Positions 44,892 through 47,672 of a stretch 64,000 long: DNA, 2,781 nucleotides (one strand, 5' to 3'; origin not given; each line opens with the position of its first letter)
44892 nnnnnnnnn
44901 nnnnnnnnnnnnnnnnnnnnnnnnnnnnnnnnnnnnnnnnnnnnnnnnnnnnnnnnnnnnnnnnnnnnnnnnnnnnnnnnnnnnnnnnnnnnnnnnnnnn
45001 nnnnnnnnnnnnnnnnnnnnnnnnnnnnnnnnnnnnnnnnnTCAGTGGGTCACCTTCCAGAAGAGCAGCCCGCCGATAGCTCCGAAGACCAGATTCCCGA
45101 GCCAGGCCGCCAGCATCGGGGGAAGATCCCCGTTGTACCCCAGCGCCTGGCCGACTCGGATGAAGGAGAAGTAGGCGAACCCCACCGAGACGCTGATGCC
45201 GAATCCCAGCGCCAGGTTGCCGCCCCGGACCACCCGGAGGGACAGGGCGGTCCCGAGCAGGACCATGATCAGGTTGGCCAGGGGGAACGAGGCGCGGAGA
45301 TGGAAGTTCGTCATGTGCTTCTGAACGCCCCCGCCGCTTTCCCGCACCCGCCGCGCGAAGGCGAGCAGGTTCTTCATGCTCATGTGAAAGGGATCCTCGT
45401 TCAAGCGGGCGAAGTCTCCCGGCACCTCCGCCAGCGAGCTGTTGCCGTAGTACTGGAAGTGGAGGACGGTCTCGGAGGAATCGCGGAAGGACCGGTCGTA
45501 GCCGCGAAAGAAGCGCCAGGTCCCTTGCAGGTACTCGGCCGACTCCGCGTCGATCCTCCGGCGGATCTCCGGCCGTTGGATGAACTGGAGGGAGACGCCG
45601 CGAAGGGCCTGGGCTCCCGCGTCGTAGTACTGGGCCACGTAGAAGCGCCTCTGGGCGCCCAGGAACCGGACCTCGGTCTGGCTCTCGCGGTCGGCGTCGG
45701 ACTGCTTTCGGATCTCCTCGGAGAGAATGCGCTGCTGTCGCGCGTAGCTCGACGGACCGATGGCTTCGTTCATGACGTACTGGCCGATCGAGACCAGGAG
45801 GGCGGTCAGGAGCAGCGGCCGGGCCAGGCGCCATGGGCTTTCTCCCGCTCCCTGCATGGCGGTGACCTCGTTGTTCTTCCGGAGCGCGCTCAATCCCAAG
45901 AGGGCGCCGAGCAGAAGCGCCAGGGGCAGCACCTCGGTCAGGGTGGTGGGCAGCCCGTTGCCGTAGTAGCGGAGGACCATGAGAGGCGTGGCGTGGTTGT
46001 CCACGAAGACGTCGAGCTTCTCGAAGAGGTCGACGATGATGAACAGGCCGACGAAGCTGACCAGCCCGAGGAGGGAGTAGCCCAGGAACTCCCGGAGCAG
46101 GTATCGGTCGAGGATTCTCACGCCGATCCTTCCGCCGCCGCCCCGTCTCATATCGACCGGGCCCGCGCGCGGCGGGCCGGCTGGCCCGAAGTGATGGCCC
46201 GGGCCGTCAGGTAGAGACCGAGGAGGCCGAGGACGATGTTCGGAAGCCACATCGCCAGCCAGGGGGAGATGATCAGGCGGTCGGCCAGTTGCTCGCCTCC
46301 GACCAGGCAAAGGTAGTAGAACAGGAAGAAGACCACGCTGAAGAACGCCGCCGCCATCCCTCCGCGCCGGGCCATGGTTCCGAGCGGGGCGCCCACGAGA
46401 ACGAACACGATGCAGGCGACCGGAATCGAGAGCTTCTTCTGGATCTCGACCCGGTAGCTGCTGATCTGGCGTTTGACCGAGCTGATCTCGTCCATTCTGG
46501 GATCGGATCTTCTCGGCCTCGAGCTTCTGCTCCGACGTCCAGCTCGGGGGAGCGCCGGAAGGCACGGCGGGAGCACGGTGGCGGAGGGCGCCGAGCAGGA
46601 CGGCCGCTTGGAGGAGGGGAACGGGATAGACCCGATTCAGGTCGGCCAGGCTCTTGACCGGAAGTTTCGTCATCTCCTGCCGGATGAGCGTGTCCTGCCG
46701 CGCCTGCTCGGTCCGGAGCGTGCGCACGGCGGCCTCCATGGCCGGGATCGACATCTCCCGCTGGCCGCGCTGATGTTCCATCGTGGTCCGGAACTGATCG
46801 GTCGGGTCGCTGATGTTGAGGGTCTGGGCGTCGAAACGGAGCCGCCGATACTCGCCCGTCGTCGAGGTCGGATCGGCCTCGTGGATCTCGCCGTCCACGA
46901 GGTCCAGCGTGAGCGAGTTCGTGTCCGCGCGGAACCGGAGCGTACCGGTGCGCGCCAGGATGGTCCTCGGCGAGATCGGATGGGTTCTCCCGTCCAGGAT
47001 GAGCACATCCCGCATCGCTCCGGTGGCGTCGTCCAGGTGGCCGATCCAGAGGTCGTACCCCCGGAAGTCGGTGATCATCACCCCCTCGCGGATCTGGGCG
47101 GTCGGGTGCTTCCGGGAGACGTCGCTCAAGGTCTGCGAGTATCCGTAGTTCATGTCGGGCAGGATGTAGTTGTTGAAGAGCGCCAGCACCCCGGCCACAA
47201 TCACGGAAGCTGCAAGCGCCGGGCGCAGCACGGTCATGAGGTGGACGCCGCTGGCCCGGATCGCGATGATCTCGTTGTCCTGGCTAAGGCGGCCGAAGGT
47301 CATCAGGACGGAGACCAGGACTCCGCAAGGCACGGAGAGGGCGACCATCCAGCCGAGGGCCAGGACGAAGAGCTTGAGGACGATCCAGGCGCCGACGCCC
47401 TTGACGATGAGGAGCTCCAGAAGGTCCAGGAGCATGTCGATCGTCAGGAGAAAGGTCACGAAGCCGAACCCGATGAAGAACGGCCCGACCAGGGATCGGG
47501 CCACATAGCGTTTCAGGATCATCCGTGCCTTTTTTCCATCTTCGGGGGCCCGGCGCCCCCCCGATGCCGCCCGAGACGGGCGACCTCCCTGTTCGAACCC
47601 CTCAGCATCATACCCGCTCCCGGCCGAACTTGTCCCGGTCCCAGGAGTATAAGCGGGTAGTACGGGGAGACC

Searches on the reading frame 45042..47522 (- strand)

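Call 16: search_protein_families(library=pfam, proteins=[window:45042-47522:-], max_evalue=0.001)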
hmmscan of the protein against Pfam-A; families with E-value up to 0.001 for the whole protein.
window:45042-47522:- (826 aa): 1 family
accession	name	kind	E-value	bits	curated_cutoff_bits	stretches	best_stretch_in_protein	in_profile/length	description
PF03739.19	LptF_LptG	-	1.7e-136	455.4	27.9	2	473-823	1-353/353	Lipopolysaccharide export system permease LptF/LptG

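Call 70: search_protein_families(library=ncbifam, proteins=[window:45042-47522:-], max_evalue=0.001)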
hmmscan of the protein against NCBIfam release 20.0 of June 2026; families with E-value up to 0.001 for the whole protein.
window:45042-47522:- (826 aa): 2 families
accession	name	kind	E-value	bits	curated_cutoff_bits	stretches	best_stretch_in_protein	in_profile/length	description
TIGR04408.1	LptG_lptG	equivalog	7.3e-89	297.8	240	2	470-823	1-350/351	LPS export ABC transporter permease LptG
TIGR04407.1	LptF_YjgP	equivalog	2.3e-81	273.2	230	2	2-252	1-243/347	LPS export ABC transporter permease LptF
